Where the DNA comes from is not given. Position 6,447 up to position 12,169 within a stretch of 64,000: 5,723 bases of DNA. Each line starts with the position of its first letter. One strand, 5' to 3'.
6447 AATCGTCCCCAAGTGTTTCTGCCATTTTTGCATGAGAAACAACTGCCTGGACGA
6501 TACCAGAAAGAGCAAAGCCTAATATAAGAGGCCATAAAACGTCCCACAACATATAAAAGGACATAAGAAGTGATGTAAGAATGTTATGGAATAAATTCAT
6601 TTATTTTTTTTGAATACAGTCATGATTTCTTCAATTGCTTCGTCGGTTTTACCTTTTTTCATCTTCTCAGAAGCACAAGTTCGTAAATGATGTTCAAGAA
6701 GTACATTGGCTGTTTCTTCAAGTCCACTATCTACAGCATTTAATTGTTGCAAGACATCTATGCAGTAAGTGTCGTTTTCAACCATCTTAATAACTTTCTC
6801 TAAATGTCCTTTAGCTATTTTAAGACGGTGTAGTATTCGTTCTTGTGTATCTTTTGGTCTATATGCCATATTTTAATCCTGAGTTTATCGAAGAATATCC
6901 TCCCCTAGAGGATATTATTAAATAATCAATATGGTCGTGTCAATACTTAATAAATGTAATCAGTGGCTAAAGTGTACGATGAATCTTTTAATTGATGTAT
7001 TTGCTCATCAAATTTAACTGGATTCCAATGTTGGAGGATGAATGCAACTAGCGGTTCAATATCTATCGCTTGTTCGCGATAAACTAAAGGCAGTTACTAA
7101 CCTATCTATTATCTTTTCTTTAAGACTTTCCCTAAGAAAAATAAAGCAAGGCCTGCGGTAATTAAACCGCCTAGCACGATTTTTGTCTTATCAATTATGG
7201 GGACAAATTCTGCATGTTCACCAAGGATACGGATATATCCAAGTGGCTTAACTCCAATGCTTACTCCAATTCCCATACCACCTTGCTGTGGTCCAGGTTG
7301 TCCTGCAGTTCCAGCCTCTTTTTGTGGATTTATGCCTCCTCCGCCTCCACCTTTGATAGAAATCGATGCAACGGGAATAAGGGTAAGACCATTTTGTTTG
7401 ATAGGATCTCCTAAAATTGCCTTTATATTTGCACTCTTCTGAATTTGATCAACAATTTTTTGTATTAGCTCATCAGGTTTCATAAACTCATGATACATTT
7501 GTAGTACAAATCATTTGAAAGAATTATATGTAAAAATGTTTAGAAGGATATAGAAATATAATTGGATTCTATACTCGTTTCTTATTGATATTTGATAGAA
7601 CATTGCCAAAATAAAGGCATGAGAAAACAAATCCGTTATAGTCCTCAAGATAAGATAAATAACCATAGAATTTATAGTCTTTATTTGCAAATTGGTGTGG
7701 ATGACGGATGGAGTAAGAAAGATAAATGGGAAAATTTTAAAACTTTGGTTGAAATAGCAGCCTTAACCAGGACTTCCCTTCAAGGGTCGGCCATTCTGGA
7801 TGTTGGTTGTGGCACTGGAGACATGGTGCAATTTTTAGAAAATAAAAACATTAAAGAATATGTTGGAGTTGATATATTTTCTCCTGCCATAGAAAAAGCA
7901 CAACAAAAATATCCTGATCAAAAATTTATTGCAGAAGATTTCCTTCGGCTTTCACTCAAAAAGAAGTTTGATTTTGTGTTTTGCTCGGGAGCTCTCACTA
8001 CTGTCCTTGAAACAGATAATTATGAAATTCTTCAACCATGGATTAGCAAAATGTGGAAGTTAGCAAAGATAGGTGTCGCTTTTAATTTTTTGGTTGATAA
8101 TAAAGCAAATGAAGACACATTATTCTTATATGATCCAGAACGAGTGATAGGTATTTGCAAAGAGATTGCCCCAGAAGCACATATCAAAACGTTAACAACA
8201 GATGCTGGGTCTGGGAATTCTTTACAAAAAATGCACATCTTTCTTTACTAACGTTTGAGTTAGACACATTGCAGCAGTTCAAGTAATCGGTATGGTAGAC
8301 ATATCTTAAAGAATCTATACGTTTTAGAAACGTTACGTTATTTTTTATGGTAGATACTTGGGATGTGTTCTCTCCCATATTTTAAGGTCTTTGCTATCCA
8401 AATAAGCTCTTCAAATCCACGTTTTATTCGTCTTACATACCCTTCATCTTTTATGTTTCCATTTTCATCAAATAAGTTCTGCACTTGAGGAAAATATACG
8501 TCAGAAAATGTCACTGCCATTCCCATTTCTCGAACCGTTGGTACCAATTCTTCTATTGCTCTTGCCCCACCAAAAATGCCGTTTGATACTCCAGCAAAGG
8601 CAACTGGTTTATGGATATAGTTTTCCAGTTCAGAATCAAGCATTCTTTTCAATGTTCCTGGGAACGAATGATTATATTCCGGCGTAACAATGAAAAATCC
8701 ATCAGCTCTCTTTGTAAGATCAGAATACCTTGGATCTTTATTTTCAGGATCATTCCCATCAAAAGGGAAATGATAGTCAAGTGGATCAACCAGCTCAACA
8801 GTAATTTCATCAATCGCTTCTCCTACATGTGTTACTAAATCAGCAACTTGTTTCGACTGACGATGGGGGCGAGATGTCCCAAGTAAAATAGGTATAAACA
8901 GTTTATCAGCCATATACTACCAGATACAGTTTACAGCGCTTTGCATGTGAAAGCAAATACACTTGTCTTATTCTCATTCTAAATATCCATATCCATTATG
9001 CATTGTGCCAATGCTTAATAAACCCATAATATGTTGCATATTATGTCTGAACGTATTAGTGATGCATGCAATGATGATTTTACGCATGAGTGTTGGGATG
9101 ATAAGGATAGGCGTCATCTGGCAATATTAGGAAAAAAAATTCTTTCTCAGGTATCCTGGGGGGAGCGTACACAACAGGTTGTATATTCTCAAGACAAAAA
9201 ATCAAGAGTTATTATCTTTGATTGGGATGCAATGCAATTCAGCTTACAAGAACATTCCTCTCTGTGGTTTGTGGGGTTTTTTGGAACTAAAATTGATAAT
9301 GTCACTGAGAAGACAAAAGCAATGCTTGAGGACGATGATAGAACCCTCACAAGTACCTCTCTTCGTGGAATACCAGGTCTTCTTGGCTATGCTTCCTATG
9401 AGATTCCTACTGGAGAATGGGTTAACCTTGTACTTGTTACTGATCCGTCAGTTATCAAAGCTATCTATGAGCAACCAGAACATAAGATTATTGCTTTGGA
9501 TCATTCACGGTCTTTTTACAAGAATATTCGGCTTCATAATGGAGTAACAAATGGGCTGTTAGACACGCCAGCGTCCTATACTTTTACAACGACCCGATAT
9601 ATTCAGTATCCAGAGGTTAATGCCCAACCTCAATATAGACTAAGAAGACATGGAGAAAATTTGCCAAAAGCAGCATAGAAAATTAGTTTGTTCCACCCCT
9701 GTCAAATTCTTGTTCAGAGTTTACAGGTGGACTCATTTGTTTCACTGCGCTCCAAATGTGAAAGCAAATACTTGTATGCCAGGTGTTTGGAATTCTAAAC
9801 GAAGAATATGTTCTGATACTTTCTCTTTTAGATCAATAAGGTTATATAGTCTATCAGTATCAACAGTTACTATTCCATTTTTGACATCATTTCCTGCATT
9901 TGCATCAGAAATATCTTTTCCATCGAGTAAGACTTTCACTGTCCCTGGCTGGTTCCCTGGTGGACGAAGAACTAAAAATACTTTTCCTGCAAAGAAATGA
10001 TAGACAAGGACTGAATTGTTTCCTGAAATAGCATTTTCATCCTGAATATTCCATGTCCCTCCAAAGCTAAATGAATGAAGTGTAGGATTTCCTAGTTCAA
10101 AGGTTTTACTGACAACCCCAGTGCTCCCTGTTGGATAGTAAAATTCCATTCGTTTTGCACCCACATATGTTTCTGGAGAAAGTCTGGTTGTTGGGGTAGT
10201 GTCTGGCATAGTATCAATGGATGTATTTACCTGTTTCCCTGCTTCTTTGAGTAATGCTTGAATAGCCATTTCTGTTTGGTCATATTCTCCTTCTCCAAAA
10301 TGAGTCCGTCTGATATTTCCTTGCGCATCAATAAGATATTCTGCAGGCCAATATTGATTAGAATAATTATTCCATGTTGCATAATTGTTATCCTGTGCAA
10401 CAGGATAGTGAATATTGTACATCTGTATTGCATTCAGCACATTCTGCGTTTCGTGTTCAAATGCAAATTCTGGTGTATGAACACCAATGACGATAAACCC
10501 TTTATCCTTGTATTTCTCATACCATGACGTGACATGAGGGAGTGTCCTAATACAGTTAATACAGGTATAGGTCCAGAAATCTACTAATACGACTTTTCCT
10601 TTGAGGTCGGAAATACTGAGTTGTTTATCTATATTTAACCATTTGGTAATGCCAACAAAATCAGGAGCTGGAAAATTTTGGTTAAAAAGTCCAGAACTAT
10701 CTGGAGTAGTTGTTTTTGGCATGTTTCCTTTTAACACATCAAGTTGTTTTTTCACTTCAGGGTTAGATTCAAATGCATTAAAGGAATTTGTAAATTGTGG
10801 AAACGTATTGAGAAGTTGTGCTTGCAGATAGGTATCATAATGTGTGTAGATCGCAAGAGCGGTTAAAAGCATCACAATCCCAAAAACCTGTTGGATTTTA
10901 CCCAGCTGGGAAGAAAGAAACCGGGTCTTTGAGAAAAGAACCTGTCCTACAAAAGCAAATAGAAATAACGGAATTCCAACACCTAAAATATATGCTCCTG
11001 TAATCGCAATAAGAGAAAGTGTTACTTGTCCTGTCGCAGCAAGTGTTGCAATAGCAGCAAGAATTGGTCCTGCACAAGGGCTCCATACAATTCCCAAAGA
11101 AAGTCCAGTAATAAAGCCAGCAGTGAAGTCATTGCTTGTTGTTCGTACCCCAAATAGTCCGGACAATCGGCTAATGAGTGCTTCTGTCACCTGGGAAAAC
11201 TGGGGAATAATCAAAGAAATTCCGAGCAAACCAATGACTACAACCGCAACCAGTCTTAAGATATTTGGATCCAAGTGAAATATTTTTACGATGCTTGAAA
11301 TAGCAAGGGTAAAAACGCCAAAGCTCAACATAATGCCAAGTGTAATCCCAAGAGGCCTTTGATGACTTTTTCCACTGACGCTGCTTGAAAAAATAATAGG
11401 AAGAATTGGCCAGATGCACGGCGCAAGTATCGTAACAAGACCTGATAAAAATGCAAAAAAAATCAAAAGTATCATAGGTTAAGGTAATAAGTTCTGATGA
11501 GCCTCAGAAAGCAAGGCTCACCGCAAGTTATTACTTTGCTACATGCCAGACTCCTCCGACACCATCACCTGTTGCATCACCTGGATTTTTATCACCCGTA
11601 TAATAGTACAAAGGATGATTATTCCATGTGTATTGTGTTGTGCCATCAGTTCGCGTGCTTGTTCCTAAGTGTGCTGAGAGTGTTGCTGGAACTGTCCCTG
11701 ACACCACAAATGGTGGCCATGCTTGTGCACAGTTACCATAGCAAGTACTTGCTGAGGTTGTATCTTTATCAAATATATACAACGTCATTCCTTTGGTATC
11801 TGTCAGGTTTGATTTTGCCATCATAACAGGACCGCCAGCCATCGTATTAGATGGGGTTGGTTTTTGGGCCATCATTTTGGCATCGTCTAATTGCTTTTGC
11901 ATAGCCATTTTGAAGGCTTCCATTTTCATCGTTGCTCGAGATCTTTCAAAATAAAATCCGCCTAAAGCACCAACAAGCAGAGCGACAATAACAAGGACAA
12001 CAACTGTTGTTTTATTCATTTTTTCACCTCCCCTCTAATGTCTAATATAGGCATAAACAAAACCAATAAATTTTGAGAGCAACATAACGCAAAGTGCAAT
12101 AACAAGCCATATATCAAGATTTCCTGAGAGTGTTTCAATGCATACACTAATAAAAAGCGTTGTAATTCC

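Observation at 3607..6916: CsoR-controlled five-gene putative copper operon with no CopA ATPase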

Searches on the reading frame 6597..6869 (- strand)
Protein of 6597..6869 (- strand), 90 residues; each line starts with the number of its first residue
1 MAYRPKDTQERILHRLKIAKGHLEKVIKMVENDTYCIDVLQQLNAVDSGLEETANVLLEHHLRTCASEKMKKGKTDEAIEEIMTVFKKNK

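Call 3: search_protein_families(library=pfam, proteins=[window:6597-6869:-], max_evalue=0.01)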
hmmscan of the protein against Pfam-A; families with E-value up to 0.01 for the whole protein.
window:6597-6869:- (90 aa): 1 family
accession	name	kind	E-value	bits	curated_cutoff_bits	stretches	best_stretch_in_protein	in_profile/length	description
PF02583.22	Trns_repr_metal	-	2.1e-24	86.2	22.8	1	9-88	2-78/78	Metal-sensitive transcriptional repressor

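Call 4: search_protein_families(library=ncbifam, proteins=[window:6597-6869:-], max_evalue=0.01)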
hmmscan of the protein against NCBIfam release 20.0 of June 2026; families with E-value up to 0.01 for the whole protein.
window:6597-6869:- (90 aa): 3 families
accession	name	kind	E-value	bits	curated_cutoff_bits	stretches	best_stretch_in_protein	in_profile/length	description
NF052430.1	repress_RicR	exception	2e-14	53.9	175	1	10-76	9-75/93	copper-sensing transcriptional repressor RicR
NF008464.0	PRK11352.1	equivalog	1.1e-07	32.1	133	1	5-85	5-85/91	formaldehyde-responsive transcriptional repressor FrmR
NF011613.0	PRK15039.1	equivalog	0.00041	21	138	1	12-86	11-85/90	Ni(II)/Co(II)-binding transcriptional repressor RcnR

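Call 62: search_solved_structures(query=window:6597-6869:-, max_evalue=0.001, show_alignments=3)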
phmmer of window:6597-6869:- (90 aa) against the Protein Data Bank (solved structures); distinct sequences matched with E-value up to 0.001: 8.
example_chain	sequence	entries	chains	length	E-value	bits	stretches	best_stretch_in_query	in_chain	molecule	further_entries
2hh7_A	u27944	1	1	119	1e-17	67.5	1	11-86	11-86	Hypothetical protein CsoR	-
4m1p_A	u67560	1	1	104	6e-15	58.6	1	3-88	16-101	Copper-sensitive operon repressor (CsoR)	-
3aai_A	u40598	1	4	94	6.2e-14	55.4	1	8-87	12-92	Copper homeostasis operon regulatory protein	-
4adz_A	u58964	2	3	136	2.6e-10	43.9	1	12-81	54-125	CSOR | COPPER SENSITIVE OPERON REPRESSOR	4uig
6ahx_A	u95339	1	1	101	1.1e-07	35.6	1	9-83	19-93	Putative cytosolic protein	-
5fmn_A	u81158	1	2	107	1.8e-07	34.9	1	6-83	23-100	INRS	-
7mq1_A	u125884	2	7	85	5.7e-07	33.3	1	9-81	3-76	Copper-sensing transcriptional repressor csoR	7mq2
7mq3_A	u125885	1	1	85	1.5e-06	31.9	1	9-81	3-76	Copper-sensing transcriptional repressor csoR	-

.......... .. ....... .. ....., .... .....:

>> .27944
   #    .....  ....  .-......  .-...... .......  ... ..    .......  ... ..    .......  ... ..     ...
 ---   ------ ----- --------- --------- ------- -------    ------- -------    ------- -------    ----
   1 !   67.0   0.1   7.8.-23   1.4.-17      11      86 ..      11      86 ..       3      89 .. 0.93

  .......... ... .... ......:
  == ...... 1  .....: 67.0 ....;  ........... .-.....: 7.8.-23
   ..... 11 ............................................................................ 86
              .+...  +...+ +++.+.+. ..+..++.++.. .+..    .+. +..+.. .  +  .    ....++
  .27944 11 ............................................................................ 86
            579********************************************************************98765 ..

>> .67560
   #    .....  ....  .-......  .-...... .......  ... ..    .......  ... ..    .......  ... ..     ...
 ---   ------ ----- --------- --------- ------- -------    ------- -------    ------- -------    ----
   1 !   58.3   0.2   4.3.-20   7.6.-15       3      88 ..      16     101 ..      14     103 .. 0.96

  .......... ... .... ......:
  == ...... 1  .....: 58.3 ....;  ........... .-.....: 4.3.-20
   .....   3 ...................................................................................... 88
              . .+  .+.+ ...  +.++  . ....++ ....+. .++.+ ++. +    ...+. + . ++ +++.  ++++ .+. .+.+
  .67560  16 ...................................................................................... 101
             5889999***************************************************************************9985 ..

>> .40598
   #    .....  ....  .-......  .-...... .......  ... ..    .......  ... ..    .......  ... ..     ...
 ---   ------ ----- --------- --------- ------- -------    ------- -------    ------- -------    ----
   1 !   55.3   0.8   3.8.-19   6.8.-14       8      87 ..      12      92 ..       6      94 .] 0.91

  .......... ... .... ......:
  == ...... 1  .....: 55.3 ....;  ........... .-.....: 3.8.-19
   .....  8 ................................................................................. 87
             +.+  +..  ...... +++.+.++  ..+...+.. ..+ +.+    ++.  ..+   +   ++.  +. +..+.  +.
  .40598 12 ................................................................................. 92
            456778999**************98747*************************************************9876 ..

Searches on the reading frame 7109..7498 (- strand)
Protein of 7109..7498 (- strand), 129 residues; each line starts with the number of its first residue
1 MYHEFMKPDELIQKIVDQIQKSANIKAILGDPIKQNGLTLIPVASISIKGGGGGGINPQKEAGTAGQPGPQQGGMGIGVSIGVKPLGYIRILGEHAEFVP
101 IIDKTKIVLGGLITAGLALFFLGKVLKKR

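Call 3: search_protein_families(library=pfam, proteins=[window:7109-7498:-], max_evalue=0.01)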
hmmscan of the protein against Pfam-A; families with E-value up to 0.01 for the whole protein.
window:7109-7498:- (129 aa): 1 family
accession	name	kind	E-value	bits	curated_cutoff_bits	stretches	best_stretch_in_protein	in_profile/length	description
PF09579.15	Spore_YtfJ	-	0.00011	22.8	25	1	35-104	4-66/81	Sporulation protein YtfJ (Spore_YtfJ)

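Call 4: search_protein_families(library=ncbifam, proteins=[window:7109-7498:-], max_evalue=0.01)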
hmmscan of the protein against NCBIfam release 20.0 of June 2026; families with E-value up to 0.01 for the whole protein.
window:7109-7498:- (129 aa): 1 family
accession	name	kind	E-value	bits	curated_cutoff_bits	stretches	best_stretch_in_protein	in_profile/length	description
TIGR02874.1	spore_ytfJ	equivalog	2.1e-08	34.5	116.3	1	9-105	5-101/125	GerW family sporulation protein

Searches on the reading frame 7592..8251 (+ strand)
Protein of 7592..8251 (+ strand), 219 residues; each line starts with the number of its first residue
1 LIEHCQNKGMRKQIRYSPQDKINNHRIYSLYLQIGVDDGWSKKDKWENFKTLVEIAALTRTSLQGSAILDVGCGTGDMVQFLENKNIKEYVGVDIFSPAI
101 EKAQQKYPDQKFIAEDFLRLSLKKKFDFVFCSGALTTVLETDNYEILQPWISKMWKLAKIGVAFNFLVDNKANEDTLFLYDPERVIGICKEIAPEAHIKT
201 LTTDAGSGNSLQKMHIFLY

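Call 49: search_protein_families(library=pfam, proteins=[window:7592-8251:+], max_evalue=0.001)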
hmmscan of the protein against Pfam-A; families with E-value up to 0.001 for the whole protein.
window:7592-8251:+ (219 aa): 9 families
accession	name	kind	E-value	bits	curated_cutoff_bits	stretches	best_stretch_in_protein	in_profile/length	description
PF13649.12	Methyltransf_25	-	9.2e-14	52.3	27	1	68-146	1-85/97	Methyltransferase domain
PF08241.18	Methyltransf_11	-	1.1e-12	48.8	21.2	1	69-142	1-75/95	Methyltransferase domain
PF13847.12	Methyltransf_31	-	4.6e-12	46.3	27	1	65-160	4-103/145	Methyltransferase domain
PF08242.18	Methyltransf_12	-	7.4e-12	46.3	30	1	69-160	1-94/98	Methyltransferase domain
PF13489.12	Methyltransf_23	-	9.9e-09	35.6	27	1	62-138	20-94/164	Methyltransferase domain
PF05401.17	NodS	-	3.1e-07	30.9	24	1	33-140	12-121/201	Nodulation protein S (NodS)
PF03291.22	mRNA_G-N7_MeTrfase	-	7.2e-07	29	26.6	1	59-138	56-129/315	mRNA (guanine-N(7))-methyltransferase domain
PF01728.25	FtsJ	-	4.2e-05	24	24.1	1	62-148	20-114/181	FtsJ-like methyltransferase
PF07021.18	MetW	-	7.8e-05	22.8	21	1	62-136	11-86/193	Methionine biosynthesis protein MetW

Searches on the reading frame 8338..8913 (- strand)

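Call 49: search_protein_families(library=pfam, proteins=[window:8338-8913:-], max_evalue=0.001)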
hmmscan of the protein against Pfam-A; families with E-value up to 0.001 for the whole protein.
window:8338-8913:- (191 aa): 1 family
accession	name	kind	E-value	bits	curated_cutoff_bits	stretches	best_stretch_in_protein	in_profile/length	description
PF03358.20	FMN_red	-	6.2e-22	78.2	24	1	9-142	5-148/152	NADPH-dependent FMN reductase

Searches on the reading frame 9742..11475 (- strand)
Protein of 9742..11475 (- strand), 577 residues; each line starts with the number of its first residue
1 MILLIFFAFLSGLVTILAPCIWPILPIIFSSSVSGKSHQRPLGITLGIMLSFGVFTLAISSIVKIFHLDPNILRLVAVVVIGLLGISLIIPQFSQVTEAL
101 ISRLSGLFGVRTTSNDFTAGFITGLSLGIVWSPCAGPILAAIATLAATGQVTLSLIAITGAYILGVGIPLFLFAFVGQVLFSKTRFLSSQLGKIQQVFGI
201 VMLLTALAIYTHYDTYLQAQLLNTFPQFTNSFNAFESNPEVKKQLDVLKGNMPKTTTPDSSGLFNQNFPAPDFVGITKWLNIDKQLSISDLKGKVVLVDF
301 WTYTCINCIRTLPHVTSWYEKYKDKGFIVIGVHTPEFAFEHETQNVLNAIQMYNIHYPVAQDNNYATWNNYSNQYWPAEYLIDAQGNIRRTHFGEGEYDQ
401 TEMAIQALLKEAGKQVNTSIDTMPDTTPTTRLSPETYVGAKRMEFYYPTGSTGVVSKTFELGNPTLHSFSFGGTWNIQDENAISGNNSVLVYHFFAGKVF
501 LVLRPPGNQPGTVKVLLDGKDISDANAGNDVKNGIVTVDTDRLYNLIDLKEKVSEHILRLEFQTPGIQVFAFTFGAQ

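Call 3: search_protein_families(library=pfam, proteins=[window:9742-11475:-], max_evalue=0.01)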
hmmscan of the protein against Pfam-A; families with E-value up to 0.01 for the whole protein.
window:9742-11475:- (577 aa): 6 families
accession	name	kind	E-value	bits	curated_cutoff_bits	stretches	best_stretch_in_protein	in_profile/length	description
PF17991.7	Thioredoxin_10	-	7.8e-30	104.7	27.1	1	433-575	1-142/142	Thioredoxin like C-terminal domain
PF02683.22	DsbD_TM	-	4.2e-13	49.5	27.1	1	3-210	3-215/219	Cytochrome C biogenesis protein transmembrane domain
PF00578.27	AhpC-TSA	-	8.1e-13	48.8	26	1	270-390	5-123/124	AhpC/TSA family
PF08534.16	Redoxin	-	2.4e-12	47.3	26.6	1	269-397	5-137/148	Redoxin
PF13905.12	Thioredoxin_8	-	5.7e-12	46.2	27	1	293-388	1-94/94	Thioredoxin-like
PF13462.12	Thioredoxin_4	-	0.0073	16.9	23.2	0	288-417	8-136/165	Thioredoxin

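Call 4: search_protein_families(library=ncbifam, proteins=[window:9742-11475:-], max_evalue=0.01)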
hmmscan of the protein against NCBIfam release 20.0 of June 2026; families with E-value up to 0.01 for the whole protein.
window:9742-11475:- (577 aa): 10 families
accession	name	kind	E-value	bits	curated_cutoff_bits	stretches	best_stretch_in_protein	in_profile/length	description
NF002854.0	PRK03147.1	subfamily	4.6e-20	72.2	170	1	283-402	52-166/176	thiol-disulfide oxidoreductase ResA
NF001419.0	PRK00293.1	subfamily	2.8e-12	46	330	1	5-308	172-492/574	protein-disulfide reductase DsbD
NF041202.1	StoA_CxxC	exception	5.3e-10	39.4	210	1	289-396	48-152/163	endospore biogenesis thiol-disulfide oxidoreductase StoA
NF010625.0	PRK14018.1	equivalog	2.6e-07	29.6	522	1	292-405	55-169/521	bifunctional peptide-methionine (S)-S-oxide reductase MsrA/peptide-methionine (R)-S-oxide reductase MsrB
NF045694.1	seleno_TsoB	exception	5.4e-06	24.8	805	1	1-202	181-383/572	rhodanese/DsbD fusion-like selenoprotein TsoB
NF047697.1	ThioredTrxAClost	equivalog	6.5e-06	26.3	140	1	294-325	18-49/105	thioredoxin TrxA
NF047696.1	ThlDiSintTplARhiz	equivalog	9.5e-06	25.5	230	1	284-386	88-191/219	thiol:disulfide interchange protein TlpA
NF033782.1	lipoprot_Omp28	subfamily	0.0012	18.1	150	1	292-347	37-92/264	Omp28 family outer membrane lipoprotein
NF041589.1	PepG1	equivalog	0.0034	17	70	0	33-69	3-44/47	type I toxin-antitoxin system toxin PepG1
NF041054.1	WAxxUGC_long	equivalog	0.0066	15.8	300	1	283-393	94-199/354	ResA-like WAxxUGC motif-containing protein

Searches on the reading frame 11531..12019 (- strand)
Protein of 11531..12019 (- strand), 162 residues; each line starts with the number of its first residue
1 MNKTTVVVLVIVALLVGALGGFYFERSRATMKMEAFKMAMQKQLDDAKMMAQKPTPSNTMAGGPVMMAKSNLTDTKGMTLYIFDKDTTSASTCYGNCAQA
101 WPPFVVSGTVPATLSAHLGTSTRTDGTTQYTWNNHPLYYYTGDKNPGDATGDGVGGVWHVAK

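Call 3: search_protein_families(library=pfam, proteins=[window:11531-12019:-], max_evalue=0.01)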
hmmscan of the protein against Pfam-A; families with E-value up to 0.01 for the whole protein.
window:11531-12019:- (162 aa): 1 family
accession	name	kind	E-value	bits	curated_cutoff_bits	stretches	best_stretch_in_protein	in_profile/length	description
PF03640.20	Lipoprotein_15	-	1.4e-26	92.1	24.4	2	119-162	1-47/47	Secreted repeat of unknown function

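Call 4: search_protein_families(library=ncbifam, proteins=[window:11531-12019:-], max_evalue=0.01)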
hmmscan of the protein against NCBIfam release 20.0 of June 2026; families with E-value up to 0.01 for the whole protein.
window:11531-12019:- (162 aa): 2 families
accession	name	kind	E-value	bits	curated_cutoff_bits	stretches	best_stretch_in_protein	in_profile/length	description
NF040526.1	SCO0930_lipo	equivalog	2.7e-26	92.5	275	1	45-160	58-177/311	SCO0930 family lipoprotein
NF033807.0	CopL_fam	subfamily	0.003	18.2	40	1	8-119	5-106/129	CopL family metal-binding regulatory protein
